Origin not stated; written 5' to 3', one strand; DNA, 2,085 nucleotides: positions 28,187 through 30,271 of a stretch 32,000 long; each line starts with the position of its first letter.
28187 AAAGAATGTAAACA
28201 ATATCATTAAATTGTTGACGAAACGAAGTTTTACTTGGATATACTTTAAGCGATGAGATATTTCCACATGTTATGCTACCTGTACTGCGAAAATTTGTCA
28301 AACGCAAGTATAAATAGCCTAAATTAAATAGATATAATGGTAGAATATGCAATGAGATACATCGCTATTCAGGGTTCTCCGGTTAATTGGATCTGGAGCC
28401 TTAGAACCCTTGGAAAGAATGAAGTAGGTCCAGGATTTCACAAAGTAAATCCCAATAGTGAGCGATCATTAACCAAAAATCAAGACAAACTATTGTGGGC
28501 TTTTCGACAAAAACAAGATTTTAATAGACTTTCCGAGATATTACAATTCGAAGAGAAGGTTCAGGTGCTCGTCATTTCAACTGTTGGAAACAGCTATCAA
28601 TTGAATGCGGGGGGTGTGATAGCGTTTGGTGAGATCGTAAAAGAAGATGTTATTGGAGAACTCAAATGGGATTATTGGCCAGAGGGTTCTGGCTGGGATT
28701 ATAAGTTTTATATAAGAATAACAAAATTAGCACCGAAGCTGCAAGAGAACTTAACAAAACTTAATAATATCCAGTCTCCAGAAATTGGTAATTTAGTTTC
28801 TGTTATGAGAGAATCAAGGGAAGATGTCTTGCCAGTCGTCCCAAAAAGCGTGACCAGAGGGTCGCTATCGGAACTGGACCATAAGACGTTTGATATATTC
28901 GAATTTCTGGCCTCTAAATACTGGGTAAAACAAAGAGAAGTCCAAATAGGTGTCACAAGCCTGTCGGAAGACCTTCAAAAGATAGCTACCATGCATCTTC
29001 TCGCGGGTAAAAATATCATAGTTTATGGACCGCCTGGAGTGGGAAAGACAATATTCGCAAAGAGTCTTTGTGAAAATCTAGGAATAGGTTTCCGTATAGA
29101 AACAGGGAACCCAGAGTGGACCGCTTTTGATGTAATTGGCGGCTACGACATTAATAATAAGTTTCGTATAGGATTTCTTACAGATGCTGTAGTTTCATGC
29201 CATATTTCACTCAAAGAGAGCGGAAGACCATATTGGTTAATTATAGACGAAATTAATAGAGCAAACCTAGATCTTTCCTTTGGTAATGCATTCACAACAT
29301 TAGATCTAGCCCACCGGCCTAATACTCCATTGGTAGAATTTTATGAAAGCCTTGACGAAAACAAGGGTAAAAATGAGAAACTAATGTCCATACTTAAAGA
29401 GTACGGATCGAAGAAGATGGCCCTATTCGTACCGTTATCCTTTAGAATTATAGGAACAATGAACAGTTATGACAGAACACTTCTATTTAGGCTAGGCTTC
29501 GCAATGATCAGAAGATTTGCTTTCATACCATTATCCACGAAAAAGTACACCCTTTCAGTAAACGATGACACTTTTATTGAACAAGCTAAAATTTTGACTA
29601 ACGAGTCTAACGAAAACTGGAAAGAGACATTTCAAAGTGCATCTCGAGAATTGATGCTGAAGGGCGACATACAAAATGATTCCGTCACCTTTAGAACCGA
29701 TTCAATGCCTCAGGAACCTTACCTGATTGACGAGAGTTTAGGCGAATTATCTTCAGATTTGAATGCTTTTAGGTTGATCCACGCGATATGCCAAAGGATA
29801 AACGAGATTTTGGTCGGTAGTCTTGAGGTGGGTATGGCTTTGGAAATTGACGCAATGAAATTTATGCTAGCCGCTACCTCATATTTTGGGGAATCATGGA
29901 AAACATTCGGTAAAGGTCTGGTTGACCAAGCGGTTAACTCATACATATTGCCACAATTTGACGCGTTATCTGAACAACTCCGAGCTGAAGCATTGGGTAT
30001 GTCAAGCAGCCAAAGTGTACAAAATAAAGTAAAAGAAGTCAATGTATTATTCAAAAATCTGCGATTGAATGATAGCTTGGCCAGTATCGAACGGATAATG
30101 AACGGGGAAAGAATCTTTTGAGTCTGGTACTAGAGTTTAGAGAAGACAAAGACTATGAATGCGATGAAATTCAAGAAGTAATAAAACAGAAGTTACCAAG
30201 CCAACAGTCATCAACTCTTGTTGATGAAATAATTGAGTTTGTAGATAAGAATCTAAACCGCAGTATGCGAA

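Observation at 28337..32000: Compact three-gene cassette: reader-domain McrB-like GTPase + McrC-like nuclease + DCTPP1-type dCTP pyrophosphatase, a candidate two-pronged defence against cytosine-modified viruses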

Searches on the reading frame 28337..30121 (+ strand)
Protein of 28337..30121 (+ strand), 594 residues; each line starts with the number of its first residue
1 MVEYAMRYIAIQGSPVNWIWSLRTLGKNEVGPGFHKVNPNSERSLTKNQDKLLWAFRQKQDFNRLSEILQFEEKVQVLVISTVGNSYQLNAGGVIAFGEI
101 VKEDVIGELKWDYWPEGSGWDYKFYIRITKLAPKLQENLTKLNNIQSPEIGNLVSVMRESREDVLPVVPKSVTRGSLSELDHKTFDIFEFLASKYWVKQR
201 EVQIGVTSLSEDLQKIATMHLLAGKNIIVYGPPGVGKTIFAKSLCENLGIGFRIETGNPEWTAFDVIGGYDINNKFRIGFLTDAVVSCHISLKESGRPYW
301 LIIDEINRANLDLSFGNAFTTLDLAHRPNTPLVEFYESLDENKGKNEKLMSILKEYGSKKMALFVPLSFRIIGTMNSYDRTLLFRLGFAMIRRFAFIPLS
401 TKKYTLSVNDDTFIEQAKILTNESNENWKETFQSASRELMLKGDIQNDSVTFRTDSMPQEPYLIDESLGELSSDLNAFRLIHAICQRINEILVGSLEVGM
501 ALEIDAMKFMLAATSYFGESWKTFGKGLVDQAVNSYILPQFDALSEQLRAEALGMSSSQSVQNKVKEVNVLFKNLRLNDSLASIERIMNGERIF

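Call 4: search_protein_families(library=pfam, proteins=[window:28337-30121:+], max_evalue=0.01)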
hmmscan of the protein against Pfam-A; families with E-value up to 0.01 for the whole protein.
window:28337-30121:+ (594 aa): 11 families
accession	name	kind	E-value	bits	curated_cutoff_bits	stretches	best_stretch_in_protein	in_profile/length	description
PF07728.20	AAA_5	-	2.5e-12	47.4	22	1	226-394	1-139/139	AAA domain (dynein-related subfamily)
PF00004.35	AAA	-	1.5e-05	25.9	21.2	1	227-262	1-35/131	ATPase family associated with various cellular activities (AAA)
PF01695.23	IstB_IS21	-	0.0025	17.8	24.1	0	214-245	81-113/238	IstB-like ATP binding protein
PF13479.12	AAA_24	-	0.0027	18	27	1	224-245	2-23/195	AAA domain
PF05496.18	RuvB_N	-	0.0036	17.5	27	0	225-257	34-66/159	Holliday junction DNA helicase RuvB P-loop domain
PF00910.28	RNA_helicase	-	0.0038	18.1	21.5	1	227-250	1-24/105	RNA helicase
PF20720.3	nSTAND3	-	0.0051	17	27.2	0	220-247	13-40/155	Novel STAND NTPase 3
PF02367.23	TsaE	-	0.0088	16.4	26.6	0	219-251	16-48/128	Threonylcarbamoyl adenosine biosynthesis protein TsaE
PF13191.12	AAA_16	-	0.0098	16.8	32.6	0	225-249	25-49/167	AAA ATPase domain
PF13238.12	AAA_18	-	0.0098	16.8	29.4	0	227-254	1-28/128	AAA domain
PF13671.12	AAA_33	-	0.0099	16.6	27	0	227-254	2-28/143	AAA domain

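Call 5: search_protein_families(library=padloc, proteins=[window:28337-30121:+], max_evalue=0.01)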
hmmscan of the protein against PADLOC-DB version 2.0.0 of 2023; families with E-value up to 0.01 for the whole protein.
window:28337-30121:+ (594 aa): 8 families
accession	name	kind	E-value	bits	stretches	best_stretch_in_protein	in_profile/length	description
PDLC03547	REase_II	-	3.1e-07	27.4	1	296-440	345-477/585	Type II restriction enzyme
PDLC04547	PDC-M26A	-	2.2e-05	21.2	1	221-343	328-448/724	-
PDLC04140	mad8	-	8.4e-05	20.2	1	213-357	16-115/314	mads_8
PDLC03448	REase_II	-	0.00013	18.2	1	296-405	624-727/857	Type II restriction enzyme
PDLC02196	IetA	-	0.00022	18.8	1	211-250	109-148/374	-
PDLC02195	IetA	-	0.00048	17.5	1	208-249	118-162/395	-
PDLC05079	PDC-S73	-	0.00056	16.8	1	217-246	184-213/752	-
PDLC03920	MkoA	-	0.0073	12.6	0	204-245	611-652/1112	-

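Call 6: search_protein_families(library=ncbifam, proteins=[window:28337-30121:+], max_evalue=0.01)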
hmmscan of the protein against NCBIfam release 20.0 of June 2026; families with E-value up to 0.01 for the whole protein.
window:28337-30121:+ (594 aa): 15 families
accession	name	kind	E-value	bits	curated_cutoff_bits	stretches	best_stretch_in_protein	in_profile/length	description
NF008457.0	PRK11331.1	equivalog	2e-11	43.3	637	1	220-400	190-356/459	5-methylcytosine-specific restriction enzyme subunit McrB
TIGR03689.1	pup_AAA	equivalog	0.00014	20.7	504.75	1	219-276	211-266/512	proteasome ATPase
TIGR02928.1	TIGR02928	subfamily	0.0005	19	181.3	1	199-248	19-64/366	orc1/cdc6 family replication initiation protein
NF042959.1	IteA_antiphage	equivalog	0.0022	17.2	510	1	211-249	112-150/367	anti-phage ATPase IteA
TIGR02640.1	gas_vesic_GvpN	equivalog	0.004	16.7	266.8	0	211-272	8-69/262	gas vesicle protein GvpN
NF038214.1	IS21_help_AAA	equivalog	0.0047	16.6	200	0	216-246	81-112/232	IS21-like element helper ATPase IstB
TIGR00763.1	lon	equivalog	0.0047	15.4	608.05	1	222-250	351-379/795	endopeptidase La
TIGR00635.1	ruvB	equivalog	0.0051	15.9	299.05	1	226-257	32-63/305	Holliday junction branch migration DNA helicase RuvB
TIGR02788.1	VirB11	equivalog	0.0051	15.9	249.95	1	190-248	110-168/308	P-type DNA transfer ATPase VirB11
NF011101.0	PRK14528.1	equivalog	0.006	16.3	195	0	225-258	2-34/187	adenylate kinase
TIGR00665.1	DnaB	equivalog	0.006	15.4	385.25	1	134-248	109-219/435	replicative DNA helicase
TIGR01243.1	CDC48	subfamily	0.0076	14.6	802.65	0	224-253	212-241/733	CDC48 family AAA ATPase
NF000868.0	PRK00080.1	equivalog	0.008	15.1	282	0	225-258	52-85/330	Holliday junction branch migration DNA helicase RuvB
TIGR01242.2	TIGR01242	subfamily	0.0082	15.2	500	0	224-247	148-171/362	proteasome-activating nucleotidase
NF003069.1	PRK03992.1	subfamily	0.0086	15.3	500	0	223-247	164-188/379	proteasome-activating nucleotidase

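Call 17: search_solved_structures(query=window:28337-30121:+, max_evalue=1, show_alignments=2)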
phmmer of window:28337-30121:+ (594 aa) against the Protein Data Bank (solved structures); distinct sequences matched with E-value up to 1: 258 (the best 60 are shown).
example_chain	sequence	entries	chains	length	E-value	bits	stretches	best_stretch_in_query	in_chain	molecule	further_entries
6hz4_A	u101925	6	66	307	5.1e-11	44.8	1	220-400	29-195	5-methylcytosine-specific restriction enzyme B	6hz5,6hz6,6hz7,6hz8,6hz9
6ut6_A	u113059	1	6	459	1.9e-10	42.9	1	220-400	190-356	5-methylcytosine-specific restriction enzyme B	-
7vsr_A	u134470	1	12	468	2e-10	42.8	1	220-400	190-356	5-methylcytosine-specific restriction enzyme B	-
6ut3_A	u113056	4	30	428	1e-08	37.2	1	293-432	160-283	GTPase subunit of restriction endonuclease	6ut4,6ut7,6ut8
6ut5_A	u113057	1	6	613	3e-08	35.7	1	293-432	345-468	GTPase subunit of restriction endonuclease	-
5vc7_A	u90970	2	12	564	1.3e-06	30.2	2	222-255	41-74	VCP-like ATPase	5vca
5g4g_A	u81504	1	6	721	2.1e-06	29.5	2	221-255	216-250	VCP-LIKE ATPASE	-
5g4f_A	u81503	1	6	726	2.1e-06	29.5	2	221-255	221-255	VCP-LIKE ATPASE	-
7wub_C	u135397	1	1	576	3.2e-06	29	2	200-252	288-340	Transitional endoplasmic reticulum ATPase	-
7wub_D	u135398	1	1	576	3.2e-06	29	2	200-252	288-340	Transitional endoplasmic reticulum ATPase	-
6mck_A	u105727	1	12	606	3.6e-06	28.8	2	200-252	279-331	Transitional endoplasmic reticulum ATPase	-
9m4n_A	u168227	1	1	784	4e-06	28.6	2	199-252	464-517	Cell division control protein 48 homolog A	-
9m3v_A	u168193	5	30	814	4.4e-06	28.5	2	199-252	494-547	Cell division control protein 48 homolog A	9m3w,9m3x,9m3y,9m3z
8yka_A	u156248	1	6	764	5.6e-06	28.1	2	200-252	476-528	Transitional endoplasmic reticulum ATPase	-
5c18_A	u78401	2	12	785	5.8e-06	28.1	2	200-252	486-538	Transitional endoplasmic reticulum ATPase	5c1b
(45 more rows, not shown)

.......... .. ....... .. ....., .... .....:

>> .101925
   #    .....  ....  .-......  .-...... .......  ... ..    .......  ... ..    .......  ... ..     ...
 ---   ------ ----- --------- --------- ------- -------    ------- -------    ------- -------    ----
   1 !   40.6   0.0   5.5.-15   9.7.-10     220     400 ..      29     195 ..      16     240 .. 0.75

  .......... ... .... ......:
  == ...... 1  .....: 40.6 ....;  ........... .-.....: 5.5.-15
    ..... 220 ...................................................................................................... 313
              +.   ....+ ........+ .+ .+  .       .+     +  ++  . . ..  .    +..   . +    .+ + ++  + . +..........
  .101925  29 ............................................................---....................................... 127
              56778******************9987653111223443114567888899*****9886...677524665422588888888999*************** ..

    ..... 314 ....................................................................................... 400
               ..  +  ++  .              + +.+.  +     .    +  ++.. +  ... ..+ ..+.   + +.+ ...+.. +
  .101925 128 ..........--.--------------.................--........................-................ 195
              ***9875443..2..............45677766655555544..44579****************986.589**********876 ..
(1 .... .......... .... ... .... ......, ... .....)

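Call 23: find_homologous_proteins(query=window:28337-30121:+, max_evalue=0.001)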
Query window:28337-30121:+ (594 aa): 970 proteins with E <= 0.001 among 8000 candidates; the best 120 are listed.
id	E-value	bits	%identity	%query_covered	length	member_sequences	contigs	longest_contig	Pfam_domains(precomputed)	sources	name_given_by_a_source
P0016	0.0e+0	1336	100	100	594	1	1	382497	PF00004.36,PF07728.21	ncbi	ncbi:MAG: AAA family ATPase [Conexivisphaerales archaeon]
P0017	6.8e-157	541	43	99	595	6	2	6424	PF03266.22,PF05729.19,PF00004.36,PF07728.21,PF20720.4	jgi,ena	-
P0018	6.7e-153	528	43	100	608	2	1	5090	PF00004.36,PF07728.21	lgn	-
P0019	7.3e-152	525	42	99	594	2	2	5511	PF05729.19,PF00004.36,PF07728.21,PF13481.13,PF20720.4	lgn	-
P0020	1.2e-151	524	43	99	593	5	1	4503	PF03266.22,PF05729.19,PF00004.36,PF07728.21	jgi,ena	jgi:5-methylcytosine-specific restriction endonuclease McrBC GTP-binding regulatory subunit McrB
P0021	4.2e-151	522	42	99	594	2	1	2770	PF03266.22,PF05729.19,PF00004.36,PF07728.21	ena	-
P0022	8.8e-151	521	43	99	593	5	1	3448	PF03266.22,PF00004.36,PF07728.21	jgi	jgi:AAA+ ATPase superfamily predicted ATPase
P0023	2.1e-150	520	44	99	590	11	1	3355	PF05729.19,PF00004.36,PF07728.21,PF20720.4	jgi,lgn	jgi:DNA polymerase III delta prime subunit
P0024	5.4e-150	519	43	99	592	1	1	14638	PF03266.22,PF05729.19,PF00004.36,PF07728.21,PF20720.4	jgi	jgi:DNA polymerase III delta prime subunit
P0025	2.0e-149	517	43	99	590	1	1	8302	PF05729.19,PF00004.36,PF07728.21,PF20720.4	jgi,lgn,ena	-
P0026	2.9e-149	516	42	99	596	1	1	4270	PF00004.36,PF07728.21,PF13481.13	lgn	-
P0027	4.5e-149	516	43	99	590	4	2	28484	PF05729.19,PF00004.36,PF07728.21,PF20720.4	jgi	jgi:AAA+ ATPase superfamily predicted ATPase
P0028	9.2e-149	514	43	98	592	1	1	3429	PF00004.36,PF07728.21,PF20720.4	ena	-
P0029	1.2e-145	504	42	98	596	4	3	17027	PF05729.19,PF00004.36,PF07728.21,PF20720.4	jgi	jgi:hypothetical protein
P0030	1.6e-135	471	41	97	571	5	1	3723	PF05729.19,PF00004.36,PF07728.21,PF20720.4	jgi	jgi:MoxR-like ATPase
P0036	6.3e-113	396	37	99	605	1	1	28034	PF07728.21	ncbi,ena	-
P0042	3.4e-73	265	33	96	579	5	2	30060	PF20030.6,PF00004.36,PF07728.21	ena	-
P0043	6.6e-72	261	33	96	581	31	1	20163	PF20030.6,PF07728.21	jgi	jgi:hypothetical protein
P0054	2.2e-63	233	30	100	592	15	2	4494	PF07728.21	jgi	jgi:MoxR-like ATPase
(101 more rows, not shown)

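Call 26: find_encoding_contigs(protein=P0016, flank=10000, max_places=3)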
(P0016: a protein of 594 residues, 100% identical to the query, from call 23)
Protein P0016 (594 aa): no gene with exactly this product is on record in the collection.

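Call 38: search_protein_families(library=pfam, proteins=[P0042, P0043, P0017, P0036, P0054], max_evalue=0.01)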
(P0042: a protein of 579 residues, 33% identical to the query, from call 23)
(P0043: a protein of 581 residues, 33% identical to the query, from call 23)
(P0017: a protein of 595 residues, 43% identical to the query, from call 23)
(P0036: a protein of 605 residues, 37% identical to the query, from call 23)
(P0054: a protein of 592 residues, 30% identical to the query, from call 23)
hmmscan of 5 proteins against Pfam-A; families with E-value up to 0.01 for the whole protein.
P0042 (579 aa): 12 families
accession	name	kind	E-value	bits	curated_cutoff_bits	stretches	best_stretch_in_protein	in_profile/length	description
PF07728.20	AAA_5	-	1.4e-15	57.9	22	1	207-366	1-139/139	AAA domain (dynein-related subfamily)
PF20030.5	bpMoxR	-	1.3e-05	24.8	27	1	194-232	20-58/205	MoxR domain in the MoxR-vWA-beta-propeller ternary systems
PF00004.35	AAA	-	1.5e-05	25.9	21.2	1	208-290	1-69/131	ATPase family associated with various cellular activities (AAA)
PF13191.12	AAA_16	-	5.5e-05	24.2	32.6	0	206-231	25-50/167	AAA ATPase domain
PF07726.17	AAA_3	-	0.00018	21.8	27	0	208-251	2-45/131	ATPase family associated with various cellular activities (AAA)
PF12775.13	AAA_7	-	0.00051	20.1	25.8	1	196-230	24-58/181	P-loop containing dynein motor region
PF13401.12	AAA_22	-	0.0012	19.6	27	0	207-290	7-96/130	AAA domain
PF02367.23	TsaE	-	0.0036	17.7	26.6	1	192-235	8-51/128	Threonylcarbamoyl adenosine biosynthesis protein TsaE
PF00005.33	ABC_tran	-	0.0069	17.4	25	0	198-229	4-35/137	ABC transporter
PF13245.12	AAA_19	-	0.0077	16.8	25.1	0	204-229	10-35/134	AAA domain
PF13671.12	AAA_33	-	0.0078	17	27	0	208-235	2-27/143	AAA domain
PF20720.3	nSTAND3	-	0.0095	16.1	27.2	0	205-229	17-41/155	Novel STAND NTPase 3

P0043 (581 aa): 9 families
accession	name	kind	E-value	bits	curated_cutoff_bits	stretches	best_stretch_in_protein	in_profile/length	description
PF07728.20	AAA_5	-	2.5e-14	53.9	22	1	209-368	1-139/139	AAA domain (dynein-related subfamily)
PF20030.5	bpMoxR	-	9.2e-06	25.3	27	1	196-234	20-58/205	MoxR domain in the MoxR-vWA-beta-propeller ternary systems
PF13191.12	AAA_16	-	2.8e-05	25.1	32.6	0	208-234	25-51/167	AAA ATPase domain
PF00004.35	AAA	-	5.2e-05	24.2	21.2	1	211-292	2-69/131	ATPase family associated with various cellular activities (AAA)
PF07726.17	AAA_3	-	0.00022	21.6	27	0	210-292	2-74/131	ATPase family associated with various cellular activities (AAA)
PF13401.12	AAA_22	-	0.0018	19.1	27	0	209-292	7-96/130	AAA domain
PF02367.23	TsaE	-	0.0044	17.4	26.6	1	193-236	7-50/128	Threonylcarbamoyl adenosine biosynthesis protein TsaE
PF01878.24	EVE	-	0.0049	17.3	23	0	41-76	37-73/145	EVE domain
PF13671.12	AAA_33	-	0.0089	16.8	27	0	210-237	2-27/143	AAA domain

P0017 (595 aa): 25 families
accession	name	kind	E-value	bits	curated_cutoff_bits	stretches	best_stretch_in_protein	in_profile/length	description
PF07728.20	AAA_5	-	1.5e-11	44.9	22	1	229-390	1-139/139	AAA domain (dynein-related subfamily)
PF00004.35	AAA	-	8.4e-07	29.9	21.2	1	230-313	1-70/131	ATPase family associated with various cellular activities (AAA)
PF03266.21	NTPase_1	-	1e-06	29.1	23.9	1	229-260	1-32/168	NTPase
PF05729.18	NACHT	-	5.5e-06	26.8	26.7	1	230-255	3-28/167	NACHT domain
PF20720.3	nSTAND3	-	2.5e-05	24.5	27.2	1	222-254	12-45/155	Novel STAND NTPase 3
PF13481.12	AAA_25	-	0.00017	21.7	27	1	205-254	11-60/195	AAA domain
PF13191.12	AAA_16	-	0.00021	22.3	32.6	1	228-256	25-55/167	AAA ATPase domain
PF00910.28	RNA_helicase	-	0.00021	22.1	21.5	1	230-260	1-27/105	RNA helicase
PF05496.18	RuvB_N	-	0.0004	20.6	27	1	229-257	35-63/159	Holliday junction DNA helicase RuvB P-loop domain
PF13479.12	AAA_24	-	0.00047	20.5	27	1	227-247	2-22/195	AAA domain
PF13245.12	AAA_19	-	0.00085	19.9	25.1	1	220-313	4-103/134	AAA domain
PF01637.24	ATPase_2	-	0.00087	19.6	33.2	1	230-255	23-49/225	ATPase domain predominantly from Archaea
PF13173.12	AAA_14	-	0.0012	19.2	27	1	228-313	3-75/129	AAA domain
PF13401.12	AAA_22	-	0.0013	19.4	27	0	229-258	7-39/130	AAA domain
PF20030.5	bpMoxR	-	0.0015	18.1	27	1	215-256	19-60/205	MoxR domain in the MoxR-vWA-beta-propeller ternary systems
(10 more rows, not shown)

P0036 (605 aa): 9 families
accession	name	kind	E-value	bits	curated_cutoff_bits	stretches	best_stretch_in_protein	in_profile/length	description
PF07728.20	AAA_5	-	5.4e-13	49.6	22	1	241-401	1-139/139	AAA domain (dynein-related subfamily)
PF00004.35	AAA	-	0.0003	21.7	21.2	1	242-325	1-69/131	ATPase family associated with various cellular activities (AAA)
PF20720.3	nSTAND3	-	0.00033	20.8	27.2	1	234-268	12-47/155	Novel STAND NTPase 3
PF07726.17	AAA_3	-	0.00079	19.8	27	0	242-291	2-51/131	ATPase family associated with various cellular activities (AAA)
PF00910.28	RNA_helicase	-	0.0031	18.4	21.5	1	242-268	1-27/105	RNA helicase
PF13191.12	AAA_16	-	0.0052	17.7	32.6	0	239-265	24-50/167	AAA ATPase domain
PF05496.18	RuvB_N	-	0.0068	16.6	27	0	241-268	35-62/159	Holliday junction DNA helicase RuvB P-loop domain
PF13479.12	AAA_24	-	0.0087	16.4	27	0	239-262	2-25/195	AAA domain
PF01695.23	IstB_IS21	-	0.009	16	24.1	0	238-264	91-117/238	IstB-like ATP binding protein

P0054 (592 aa): 10 families
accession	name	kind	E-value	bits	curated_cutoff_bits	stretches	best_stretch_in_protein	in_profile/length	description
PF07728.20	AAA_5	-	5.2e-14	52.9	22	1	224-379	1-139/139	AAA domain (dynein-related subfamily)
PF07726.17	AAA_3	-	3.6e-05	24.1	27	1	225-308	2-75/131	ATPase family associated with various cellular activities (AAA)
PF13191.12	AAA_16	-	4.3e-05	24.5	32.6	1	221-249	23-51/167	AAA ATPase domain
PF00004.35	AAA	-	0.00078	20.3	21.2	1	225-305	1-67/131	ATPase family associated with various cellular activities (AAA)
PF13481.12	AAA_25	-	0.0012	19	27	1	198-267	10-73/195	AAA domain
PF13401.12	AAA_22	-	0.0015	19.3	27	0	223-254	6-40/130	AAA domain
PF02367.23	TsaE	-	0.0022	18.4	26.6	1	215-250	14-49/128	Threonylcarbamoyl adenosine biosynthesis protein TsaE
PF13245.12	AAA_19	-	0.0038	17.8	25.1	0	220-246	9-35/134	AAA domain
PF20030.5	bpMoxR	-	0.0041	16.7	27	1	213-247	22-56/205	MoxR domain in the MoxR-vWA-beta-propeller ternary systems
PF13671.12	AAA_33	-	0.0083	16.9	27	0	225-250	2-25/143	AAA domain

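Call 56: predict_structure(alignment_id=A3)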
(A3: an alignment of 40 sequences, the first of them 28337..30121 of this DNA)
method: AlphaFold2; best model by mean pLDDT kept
length: 594 residues; sequences in the alignment: 40
mean_pLDDT: 85.0   pTM: 0.65
mean pLDDT of the five models: 85.0, 84.0, 83.6, 83.5, 82.0
residues with pLDDT >= 90: 282; 70-90: 235; 50-70: 53; < 50: 24
segments of 3 or more residues with pLDDT < 50: 1-3, 199-208, 380-385, 458-462
pLDDT, mean of each block of 10 residues (from residue 1): 70 93 90 86 78 95 94 92 71 90 93 91 95 87 79 86 79 84 91 70 43 91 92 88 90 93 91 87 94 90 90 85 88 75 65 70 91 80 55 85 85 96 91 91 78 58 69 88 97 92 94 87 94 93 88 77 95 96 90 76
secondary structure, 60 per line:
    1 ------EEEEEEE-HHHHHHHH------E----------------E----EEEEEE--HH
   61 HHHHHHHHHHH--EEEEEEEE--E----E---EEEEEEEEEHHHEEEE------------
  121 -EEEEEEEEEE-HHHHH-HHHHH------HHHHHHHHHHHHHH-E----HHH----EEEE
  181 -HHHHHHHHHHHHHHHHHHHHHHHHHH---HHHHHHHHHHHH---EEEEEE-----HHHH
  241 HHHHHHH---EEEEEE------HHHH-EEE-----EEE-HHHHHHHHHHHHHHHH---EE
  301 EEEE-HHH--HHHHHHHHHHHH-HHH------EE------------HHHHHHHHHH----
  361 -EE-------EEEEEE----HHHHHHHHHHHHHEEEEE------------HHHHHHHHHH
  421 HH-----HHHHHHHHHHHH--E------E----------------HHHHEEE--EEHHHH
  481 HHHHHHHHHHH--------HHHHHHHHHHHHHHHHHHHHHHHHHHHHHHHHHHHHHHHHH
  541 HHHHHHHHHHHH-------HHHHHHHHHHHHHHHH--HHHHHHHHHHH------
elements in order: E7-13 H15-22 E51-56 H59-71 E74-81 E93-101 E105-108 E122-131 H133-137 H139-143 H150-163 E177-180 H182-207 H211-222 E226-231 H237-247 E251-256 H263-266 E268-270 E276-278 H280-295 E299-304 H311-322 H347-356 E371-376 H381-393 E394-398 H411-422 H428-439 H466-469 E470-472 H477-491 H500-552 H560-575 H578-588
